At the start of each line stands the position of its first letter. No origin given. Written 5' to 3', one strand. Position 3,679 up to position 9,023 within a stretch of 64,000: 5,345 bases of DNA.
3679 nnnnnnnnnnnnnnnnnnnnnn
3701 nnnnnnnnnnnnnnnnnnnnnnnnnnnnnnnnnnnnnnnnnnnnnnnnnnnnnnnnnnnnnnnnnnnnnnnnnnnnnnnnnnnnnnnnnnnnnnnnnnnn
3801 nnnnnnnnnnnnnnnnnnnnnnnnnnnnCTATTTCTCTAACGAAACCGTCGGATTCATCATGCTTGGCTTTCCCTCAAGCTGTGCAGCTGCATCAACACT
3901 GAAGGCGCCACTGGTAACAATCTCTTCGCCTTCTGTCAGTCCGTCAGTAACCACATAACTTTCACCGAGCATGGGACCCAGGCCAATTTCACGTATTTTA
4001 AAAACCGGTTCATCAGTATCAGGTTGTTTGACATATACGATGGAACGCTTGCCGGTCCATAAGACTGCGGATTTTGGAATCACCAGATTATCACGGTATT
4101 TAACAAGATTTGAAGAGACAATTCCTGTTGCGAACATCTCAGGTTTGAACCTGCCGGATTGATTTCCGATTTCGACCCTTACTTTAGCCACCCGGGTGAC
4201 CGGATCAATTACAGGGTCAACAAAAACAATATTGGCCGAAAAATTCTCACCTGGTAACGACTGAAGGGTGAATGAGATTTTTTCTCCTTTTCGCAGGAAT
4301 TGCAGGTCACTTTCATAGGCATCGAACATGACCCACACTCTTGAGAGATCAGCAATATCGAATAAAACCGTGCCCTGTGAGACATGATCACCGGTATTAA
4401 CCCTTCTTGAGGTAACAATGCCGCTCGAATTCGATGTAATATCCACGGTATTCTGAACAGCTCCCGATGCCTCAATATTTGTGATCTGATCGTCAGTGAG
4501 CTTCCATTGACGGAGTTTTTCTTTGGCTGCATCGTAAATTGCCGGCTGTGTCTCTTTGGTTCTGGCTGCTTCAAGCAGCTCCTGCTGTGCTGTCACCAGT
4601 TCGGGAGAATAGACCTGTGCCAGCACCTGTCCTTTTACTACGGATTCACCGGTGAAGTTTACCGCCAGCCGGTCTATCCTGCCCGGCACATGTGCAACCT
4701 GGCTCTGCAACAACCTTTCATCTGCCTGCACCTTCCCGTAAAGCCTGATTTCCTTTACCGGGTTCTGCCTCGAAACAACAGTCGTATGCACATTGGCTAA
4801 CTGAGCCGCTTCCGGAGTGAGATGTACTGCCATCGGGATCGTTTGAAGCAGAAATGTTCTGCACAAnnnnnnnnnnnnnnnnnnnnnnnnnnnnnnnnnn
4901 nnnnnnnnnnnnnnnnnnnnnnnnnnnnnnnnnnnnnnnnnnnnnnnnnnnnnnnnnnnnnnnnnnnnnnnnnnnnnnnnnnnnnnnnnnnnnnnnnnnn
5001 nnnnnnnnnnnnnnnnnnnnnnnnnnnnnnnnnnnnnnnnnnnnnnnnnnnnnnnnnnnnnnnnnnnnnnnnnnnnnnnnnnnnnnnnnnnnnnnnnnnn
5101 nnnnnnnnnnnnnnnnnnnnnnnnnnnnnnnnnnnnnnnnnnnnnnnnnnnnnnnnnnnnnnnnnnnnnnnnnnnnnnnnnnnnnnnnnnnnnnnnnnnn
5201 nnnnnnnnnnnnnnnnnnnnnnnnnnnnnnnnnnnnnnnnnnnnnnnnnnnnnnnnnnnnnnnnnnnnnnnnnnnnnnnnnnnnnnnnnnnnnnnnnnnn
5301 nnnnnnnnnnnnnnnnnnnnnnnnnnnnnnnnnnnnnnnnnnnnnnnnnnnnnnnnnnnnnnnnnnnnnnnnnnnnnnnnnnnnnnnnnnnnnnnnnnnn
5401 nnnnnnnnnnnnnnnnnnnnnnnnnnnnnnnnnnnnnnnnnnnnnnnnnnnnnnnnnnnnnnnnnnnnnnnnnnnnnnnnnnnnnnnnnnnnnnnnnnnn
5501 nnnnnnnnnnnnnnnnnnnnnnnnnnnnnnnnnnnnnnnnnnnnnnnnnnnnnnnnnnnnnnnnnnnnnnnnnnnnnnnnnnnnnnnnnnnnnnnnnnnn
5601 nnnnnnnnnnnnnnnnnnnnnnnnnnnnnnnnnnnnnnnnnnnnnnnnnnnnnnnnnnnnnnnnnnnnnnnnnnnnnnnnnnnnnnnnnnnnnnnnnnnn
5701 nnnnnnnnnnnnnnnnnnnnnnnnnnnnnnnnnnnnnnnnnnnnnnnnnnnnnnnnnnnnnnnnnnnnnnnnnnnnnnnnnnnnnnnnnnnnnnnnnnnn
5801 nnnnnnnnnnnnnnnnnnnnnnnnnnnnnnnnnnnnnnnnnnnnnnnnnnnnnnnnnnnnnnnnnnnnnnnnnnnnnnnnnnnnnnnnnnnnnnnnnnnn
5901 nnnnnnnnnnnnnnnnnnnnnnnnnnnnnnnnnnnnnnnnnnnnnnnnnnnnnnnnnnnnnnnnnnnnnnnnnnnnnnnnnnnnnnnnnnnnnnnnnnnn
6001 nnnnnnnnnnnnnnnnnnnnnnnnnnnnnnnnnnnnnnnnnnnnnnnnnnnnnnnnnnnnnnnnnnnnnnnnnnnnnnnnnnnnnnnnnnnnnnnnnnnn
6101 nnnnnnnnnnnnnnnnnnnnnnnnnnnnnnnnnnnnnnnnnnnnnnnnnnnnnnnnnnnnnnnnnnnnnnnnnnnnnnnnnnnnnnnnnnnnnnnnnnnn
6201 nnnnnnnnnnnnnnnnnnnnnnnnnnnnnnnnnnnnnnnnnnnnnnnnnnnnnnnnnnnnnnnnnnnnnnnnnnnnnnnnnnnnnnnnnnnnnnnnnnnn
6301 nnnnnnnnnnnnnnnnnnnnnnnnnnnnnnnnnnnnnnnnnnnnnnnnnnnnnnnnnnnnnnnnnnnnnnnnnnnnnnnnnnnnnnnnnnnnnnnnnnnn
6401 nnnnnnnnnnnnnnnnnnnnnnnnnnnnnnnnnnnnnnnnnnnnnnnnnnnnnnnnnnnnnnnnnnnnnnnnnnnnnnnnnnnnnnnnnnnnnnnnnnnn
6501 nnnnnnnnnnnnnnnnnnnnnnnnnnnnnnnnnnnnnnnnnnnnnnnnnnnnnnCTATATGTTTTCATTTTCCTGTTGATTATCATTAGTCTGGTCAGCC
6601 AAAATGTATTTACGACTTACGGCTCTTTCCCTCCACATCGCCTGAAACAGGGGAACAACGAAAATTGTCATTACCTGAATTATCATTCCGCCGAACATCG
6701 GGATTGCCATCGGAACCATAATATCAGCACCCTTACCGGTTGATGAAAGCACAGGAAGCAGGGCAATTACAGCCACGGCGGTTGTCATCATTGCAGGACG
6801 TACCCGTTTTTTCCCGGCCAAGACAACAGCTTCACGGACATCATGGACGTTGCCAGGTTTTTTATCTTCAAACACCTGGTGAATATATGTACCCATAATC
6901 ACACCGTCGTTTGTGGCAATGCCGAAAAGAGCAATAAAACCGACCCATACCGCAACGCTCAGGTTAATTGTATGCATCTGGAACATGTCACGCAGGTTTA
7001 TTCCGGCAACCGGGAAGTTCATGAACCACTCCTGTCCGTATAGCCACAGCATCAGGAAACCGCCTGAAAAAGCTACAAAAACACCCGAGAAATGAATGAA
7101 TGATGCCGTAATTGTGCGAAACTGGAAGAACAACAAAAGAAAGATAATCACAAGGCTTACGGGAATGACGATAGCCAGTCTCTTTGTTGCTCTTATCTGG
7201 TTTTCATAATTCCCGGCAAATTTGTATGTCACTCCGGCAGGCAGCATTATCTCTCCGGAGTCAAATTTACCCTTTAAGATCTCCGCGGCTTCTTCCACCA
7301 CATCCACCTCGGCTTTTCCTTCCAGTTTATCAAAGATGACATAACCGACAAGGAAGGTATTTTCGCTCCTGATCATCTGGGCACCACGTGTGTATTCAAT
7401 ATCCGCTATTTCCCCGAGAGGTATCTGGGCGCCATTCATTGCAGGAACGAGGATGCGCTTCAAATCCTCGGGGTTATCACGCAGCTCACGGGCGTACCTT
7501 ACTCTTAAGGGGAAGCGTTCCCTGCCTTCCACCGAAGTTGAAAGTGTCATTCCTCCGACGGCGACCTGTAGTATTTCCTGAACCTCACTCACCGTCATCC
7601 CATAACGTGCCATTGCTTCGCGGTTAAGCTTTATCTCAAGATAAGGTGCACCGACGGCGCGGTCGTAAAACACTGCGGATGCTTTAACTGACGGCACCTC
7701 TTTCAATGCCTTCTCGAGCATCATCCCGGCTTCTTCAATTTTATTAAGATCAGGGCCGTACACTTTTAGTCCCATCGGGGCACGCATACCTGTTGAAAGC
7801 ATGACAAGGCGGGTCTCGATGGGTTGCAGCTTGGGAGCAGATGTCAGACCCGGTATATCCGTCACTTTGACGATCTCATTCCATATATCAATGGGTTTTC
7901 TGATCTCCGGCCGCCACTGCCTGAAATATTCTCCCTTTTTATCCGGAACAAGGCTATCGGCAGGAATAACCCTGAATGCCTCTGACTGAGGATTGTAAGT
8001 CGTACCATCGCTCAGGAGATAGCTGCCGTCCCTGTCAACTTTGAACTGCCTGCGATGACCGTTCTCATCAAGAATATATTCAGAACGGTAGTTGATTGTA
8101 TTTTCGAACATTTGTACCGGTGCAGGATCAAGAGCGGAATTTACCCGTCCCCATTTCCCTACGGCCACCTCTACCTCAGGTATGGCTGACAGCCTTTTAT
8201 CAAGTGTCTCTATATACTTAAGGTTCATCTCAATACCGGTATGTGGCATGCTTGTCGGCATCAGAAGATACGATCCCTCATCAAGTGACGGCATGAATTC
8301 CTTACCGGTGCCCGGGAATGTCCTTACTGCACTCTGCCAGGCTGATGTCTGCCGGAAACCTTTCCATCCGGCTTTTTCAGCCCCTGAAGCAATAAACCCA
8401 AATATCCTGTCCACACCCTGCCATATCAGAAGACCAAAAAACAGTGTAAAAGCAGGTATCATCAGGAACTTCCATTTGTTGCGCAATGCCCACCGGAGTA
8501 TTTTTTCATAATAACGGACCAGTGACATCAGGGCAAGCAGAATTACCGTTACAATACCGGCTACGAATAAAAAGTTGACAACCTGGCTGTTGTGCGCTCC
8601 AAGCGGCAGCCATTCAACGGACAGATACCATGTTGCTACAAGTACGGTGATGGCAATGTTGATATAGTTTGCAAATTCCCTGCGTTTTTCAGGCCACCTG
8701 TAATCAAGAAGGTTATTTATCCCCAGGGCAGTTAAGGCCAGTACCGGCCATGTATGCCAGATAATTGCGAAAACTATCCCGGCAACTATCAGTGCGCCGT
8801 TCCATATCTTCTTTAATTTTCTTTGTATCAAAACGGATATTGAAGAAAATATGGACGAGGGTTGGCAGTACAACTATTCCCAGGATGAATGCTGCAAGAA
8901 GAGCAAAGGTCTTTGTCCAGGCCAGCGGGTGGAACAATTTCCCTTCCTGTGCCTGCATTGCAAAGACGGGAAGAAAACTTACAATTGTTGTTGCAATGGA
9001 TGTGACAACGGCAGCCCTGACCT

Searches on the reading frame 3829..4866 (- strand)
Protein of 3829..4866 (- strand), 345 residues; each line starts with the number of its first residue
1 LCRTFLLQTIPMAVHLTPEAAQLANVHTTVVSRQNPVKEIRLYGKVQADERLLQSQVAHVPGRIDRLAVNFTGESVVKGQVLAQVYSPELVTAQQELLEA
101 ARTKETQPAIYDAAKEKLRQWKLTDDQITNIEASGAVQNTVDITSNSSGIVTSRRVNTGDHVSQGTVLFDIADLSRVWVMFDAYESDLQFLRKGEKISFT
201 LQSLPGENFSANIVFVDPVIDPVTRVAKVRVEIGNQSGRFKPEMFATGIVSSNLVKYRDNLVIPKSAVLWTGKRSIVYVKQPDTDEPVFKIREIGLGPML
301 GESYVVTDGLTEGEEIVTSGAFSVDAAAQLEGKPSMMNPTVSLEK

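Call 63: search_protein_families(library=pfam, proteins=[window:3829-4866:-], max_evalue=0.00001)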
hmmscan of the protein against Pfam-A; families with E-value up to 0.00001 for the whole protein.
window:3829-4866:- (345 aa): 2 families
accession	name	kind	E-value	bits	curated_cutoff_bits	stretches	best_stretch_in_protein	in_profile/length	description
PF16576.10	HlyD_D23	-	4.8e-71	238.9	30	1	38-246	4-214/214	Barrel-sandwich domain of CusB or HlyD membrane-fusion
PF13437.12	HlyD_3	-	9.1e-19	68.6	22.2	1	143-240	2-103/106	HlyD family secretion protein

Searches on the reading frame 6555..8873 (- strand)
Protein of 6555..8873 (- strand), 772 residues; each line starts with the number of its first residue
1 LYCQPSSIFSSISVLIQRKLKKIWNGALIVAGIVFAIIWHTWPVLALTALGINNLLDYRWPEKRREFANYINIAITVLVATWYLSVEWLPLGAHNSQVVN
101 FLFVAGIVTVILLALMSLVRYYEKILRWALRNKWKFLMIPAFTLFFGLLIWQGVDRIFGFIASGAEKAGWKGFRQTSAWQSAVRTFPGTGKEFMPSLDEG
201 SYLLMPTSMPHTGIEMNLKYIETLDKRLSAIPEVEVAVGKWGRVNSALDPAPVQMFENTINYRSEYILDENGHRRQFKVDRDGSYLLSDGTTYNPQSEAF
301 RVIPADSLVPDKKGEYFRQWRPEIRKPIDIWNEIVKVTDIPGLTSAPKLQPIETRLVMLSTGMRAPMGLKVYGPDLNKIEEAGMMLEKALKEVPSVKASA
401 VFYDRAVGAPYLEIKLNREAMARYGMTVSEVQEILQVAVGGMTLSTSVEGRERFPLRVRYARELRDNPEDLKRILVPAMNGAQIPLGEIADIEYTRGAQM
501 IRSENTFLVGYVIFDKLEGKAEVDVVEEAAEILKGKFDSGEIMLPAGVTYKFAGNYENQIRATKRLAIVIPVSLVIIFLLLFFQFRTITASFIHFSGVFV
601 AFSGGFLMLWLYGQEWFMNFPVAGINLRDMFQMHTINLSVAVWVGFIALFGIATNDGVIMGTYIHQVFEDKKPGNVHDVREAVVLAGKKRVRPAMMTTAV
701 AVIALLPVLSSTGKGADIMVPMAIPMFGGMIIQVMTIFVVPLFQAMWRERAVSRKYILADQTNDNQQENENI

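Call 63: search_protein_families(library=pfam, proteins=[window:6555-8873:-], max_evalue=0.00001)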
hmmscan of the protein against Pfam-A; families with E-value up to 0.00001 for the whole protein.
window:6555-8873:- (772 aa): 1 family
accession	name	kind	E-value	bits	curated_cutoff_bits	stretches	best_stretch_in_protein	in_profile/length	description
PF00873.25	ACR_tran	-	7.4e-76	256.1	28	1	336-743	643-1016/1021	AcrB/AcrD/AcrF family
